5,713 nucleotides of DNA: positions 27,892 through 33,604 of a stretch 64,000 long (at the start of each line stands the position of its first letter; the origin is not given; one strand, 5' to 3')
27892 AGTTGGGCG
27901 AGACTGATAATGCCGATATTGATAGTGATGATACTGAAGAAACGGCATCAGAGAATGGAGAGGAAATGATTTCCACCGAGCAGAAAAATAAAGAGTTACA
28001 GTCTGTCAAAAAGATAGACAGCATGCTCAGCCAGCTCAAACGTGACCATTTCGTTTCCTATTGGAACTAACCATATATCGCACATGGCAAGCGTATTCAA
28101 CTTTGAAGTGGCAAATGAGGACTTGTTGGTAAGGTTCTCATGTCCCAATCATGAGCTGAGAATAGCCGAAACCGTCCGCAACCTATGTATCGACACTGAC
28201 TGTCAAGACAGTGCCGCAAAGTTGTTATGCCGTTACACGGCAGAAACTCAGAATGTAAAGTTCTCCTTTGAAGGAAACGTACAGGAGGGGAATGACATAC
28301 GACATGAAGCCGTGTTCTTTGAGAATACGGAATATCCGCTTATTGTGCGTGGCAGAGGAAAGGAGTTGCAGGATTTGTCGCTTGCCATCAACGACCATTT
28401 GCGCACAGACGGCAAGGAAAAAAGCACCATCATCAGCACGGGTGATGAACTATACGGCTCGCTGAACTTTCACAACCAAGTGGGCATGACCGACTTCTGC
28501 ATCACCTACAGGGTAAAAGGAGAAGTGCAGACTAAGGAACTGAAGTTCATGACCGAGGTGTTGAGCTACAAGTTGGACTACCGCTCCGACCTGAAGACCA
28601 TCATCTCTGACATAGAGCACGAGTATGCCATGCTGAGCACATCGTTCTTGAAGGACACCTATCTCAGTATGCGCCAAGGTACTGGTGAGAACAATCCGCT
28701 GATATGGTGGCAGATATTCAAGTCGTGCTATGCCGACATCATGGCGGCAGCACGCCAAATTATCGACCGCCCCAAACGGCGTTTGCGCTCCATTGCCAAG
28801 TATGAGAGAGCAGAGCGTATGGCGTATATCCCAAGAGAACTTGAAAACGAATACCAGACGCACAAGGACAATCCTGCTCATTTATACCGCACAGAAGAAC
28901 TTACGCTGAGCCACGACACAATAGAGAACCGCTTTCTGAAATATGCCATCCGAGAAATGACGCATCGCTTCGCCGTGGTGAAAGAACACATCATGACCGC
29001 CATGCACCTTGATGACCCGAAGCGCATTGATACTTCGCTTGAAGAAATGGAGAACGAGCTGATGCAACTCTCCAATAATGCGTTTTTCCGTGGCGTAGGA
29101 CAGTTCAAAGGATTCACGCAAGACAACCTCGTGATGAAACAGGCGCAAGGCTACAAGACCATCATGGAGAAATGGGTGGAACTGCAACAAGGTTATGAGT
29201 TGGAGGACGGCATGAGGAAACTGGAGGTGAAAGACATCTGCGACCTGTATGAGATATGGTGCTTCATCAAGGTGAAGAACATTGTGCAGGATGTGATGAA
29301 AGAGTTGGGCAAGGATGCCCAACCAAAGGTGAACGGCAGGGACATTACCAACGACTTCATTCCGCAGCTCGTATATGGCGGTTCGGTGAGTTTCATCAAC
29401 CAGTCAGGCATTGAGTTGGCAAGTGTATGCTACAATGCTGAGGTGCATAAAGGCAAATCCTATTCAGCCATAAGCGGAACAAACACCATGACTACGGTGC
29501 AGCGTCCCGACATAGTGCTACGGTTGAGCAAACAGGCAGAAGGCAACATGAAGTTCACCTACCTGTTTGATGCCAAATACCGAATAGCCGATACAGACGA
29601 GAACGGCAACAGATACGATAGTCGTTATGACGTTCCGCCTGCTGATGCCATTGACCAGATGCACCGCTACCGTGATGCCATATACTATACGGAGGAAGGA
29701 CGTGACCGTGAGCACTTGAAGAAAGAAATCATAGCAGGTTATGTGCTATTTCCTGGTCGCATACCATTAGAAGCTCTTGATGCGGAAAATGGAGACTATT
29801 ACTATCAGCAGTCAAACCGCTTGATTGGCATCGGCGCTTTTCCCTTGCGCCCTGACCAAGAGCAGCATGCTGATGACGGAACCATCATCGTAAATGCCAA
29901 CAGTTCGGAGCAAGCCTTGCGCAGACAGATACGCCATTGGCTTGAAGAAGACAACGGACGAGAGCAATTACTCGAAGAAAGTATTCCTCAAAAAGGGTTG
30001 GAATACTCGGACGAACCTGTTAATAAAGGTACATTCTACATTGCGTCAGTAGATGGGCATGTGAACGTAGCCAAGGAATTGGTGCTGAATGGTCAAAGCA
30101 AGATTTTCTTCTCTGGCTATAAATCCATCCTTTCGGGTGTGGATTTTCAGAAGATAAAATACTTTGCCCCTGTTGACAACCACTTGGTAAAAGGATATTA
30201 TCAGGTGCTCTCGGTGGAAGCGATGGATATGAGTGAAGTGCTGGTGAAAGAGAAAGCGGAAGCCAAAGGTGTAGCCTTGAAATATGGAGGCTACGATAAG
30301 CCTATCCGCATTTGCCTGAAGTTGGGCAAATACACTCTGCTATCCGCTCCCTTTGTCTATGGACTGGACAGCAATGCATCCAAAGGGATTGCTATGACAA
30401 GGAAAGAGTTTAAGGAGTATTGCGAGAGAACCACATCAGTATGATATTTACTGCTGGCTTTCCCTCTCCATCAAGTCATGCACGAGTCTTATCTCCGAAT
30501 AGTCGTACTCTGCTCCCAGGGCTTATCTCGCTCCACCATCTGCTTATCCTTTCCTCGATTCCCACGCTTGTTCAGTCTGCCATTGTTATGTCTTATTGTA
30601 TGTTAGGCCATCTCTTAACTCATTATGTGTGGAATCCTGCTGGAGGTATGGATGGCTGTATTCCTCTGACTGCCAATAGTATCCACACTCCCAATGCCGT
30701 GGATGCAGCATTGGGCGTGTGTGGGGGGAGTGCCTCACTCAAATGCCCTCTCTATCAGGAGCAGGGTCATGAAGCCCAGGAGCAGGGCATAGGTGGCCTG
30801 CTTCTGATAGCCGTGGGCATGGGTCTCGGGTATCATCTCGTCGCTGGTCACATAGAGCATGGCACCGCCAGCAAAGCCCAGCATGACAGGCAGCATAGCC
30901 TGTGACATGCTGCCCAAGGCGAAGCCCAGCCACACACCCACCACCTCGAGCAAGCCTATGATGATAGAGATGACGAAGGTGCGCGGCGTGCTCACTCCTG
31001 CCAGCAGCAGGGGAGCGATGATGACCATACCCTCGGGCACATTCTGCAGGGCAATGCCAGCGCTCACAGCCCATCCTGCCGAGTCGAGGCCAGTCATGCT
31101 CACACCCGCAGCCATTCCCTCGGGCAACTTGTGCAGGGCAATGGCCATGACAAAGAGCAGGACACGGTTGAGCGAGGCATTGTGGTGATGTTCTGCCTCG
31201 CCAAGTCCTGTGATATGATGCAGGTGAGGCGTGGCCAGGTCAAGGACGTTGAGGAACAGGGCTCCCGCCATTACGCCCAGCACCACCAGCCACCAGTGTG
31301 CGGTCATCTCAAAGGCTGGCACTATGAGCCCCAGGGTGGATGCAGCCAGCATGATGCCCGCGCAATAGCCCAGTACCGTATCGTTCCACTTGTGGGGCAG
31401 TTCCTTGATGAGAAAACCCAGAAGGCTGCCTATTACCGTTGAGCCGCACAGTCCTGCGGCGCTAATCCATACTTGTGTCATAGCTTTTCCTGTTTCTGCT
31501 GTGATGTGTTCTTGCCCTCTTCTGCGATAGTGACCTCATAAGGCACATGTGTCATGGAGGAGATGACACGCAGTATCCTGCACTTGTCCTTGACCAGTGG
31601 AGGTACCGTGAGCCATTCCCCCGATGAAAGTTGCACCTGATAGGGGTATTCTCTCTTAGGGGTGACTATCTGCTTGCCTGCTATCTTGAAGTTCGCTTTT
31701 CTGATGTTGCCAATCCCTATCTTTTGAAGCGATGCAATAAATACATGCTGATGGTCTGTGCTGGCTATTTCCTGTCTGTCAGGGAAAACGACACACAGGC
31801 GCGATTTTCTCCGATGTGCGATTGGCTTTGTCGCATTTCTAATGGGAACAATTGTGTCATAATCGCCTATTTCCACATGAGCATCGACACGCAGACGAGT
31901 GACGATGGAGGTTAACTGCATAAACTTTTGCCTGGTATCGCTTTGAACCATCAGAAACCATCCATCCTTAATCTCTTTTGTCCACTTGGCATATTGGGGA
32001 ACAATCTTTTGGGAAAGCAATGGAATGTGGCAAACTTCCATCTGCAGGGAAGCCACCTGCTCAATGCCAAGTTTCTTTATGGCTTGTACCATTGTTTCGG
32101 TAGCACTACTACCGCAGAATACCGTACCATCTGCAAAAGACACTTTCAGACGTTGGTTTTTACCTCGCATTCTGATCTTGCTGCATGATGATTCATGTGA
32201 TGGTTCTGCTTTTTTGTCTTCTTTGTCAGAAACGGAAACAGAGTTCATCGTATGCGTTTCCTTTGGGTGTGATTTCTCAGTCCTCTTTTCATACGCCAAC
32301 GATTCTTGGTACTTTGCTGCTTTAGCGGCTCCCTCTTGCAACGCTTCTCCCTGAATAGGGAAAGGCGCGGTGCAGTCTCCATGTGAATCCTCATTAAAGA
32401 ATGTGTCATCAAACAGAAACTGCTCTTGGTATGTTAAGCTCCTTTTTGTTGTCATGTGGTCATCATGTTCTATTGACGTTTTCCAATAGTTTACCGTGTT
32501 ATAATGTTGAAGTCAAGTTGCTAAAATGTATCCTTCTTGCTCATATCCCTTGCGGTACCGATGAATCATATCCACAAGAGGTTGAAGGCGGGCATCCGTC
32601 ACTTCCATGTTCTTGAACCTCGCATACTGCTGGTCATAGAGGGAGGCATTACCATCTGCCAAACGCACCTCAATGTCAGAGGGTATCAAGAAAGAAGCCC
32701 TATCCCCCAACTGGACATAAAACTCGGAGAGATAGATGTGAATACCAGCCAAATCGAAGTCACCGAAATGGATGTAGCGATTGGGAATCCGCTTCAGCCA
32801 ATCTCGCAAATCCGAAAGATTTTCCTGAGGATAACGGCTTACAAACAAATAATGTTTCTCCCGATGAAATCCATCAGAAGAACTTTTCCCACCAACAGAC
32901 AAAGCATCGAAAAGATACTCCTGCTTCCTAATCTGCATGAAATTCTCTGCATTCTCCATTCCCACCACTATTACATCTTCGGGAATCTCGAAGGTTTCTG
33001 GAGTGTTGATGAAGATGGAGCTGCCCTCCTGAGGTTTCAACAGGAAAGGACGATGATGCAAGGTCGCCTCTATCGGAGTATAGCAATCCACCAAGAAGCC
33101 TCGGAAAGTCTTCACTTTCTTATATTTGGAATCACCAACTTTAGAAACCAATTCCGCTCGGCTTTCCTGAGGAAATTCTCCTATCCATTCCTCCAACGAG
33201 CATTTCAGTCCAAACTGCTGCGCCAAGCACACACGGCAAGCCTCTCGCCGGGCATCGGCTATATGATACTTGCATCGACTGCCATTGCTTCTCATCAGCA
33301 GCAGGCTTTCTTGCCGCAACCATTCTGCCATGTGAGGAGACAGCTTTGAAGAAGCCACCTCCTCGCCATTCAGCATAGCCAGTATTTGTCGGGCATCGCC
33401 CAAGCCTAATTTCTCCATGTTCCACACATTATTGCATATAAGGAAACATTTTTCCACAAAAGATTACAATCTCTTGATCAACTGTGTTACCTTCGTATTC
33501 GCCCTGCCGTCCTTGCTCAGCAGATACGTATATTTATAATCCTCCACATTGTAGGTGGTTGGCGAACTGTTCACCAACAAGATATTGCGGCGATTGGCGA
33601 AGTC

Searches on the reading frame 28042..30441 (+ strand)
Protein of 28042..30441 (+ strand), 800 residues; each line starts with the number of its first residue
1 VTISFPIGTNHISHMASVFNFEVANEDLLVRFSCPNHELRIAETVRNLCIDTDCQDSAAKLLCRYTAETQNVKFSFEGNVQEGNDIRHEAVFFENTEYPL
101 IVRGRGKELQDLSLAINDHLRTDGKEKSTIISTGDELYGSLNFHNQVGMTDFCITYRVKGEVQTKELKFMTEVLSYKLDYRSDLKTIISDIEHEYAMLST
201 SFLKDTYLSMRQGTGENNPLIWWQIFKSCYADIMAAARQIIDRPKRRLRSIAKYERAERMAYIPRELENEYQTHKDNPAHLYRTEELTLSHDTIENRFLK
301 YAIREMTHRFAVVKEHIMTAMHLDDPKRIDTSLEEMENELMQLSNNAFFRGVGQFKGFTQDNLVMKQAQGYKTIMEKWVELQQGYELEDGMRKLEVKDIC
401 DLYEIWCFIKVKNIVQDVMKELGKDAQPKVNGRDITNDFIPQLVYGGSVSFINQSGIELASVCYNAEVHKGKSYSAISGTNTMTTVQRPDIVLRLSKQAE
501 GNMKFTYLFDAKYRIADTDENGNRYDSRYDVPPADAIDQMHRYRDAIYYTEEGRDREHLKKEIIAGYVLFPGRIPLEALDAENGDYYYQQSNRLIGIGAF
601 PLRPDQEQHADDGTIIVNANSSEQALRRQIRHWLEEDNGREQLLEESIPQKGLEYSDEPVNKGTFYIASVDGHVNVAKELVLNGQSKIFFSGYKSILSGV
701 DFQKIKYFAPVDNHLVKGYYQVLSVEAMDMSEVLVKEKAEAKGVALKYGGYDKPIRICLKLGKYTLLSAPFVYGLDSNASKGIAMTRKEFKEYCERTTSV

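Call 52: search_protein_families(library=pfam, proteins=[window:28042-30441:+], max_evalue=0.0001)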
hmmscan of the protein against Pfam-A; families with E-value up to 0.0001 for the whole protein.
window:28042-30441:+ (800 aa): 2 families
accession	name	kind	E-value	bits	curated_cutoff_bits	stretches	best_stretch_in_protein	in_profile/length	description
PF09823.15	DUF2357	-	5e-37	127.9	23.3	1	138-375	1-248/251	Domain of unknown function (DUF2357)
PF04411.18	PDDEXK_7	-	4.6e-28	98.8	22.1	1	402-572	2-161/164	PD-(D/E)XK nuclease superfamily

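Call 75: search_protein_families(library=padloc, proteins=[window:28042-30441:+], max_evalue=0.00001)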
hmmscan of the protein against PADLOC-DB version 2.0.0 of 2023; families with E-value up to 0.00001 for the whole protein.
window:28042-30441:+ (800 aa): 0 families

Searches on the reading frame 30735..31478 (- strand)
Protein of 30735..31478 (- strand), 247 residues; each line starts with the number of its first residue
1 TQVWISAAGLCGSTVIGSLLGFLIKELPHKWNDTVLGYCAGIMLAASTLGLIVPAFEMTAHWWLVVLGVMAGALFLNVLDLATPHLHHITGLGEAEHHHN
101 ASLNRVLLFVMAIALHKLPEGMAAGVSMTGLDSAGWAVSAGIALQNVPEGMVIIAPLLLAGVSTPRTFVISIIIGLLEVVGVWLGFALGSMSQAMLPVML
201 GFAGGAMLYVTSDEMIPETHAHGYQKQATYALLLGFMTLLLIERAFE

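Call 52: search_protein_families(library=pfam, proteins=[window:30735-31478:-], max_evalue=0.0001)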
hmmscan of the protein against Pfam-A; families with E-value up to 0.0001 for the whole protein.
window:30735-31478:- (247 aa): 1 family
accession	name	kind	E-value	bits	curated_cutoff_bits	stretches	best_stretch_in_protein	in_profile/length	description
PF02535.28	Zip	-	1.2e-26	94.2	35.1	1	99-242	171-322/323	ZIP Zinc transporter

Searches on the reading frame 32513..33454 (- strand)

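Call 52: search_protein_families(library=pfam, proteins=[window:32513-33454:-], max_evalue=0.0001)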
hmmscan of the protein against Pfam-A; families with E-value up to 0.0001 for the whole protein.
window:32513-33454:- (313 aa): 1 family
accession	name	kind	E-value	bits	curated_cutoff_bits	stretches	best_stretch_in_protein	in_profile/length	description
PF23947.1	DUF7281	-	6.6e-08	32.8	27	1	203-307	70-172/183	Domain of unknown function (DUF7281)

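Call 75: search_protein_families(library=padloc, proteins=[window:32513-33454:-], max_evalue=0.00001)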
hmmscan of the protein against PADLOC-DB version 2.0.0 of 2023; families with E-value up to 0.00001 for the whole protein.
window:32513-33454:- (313 aa): 0 families
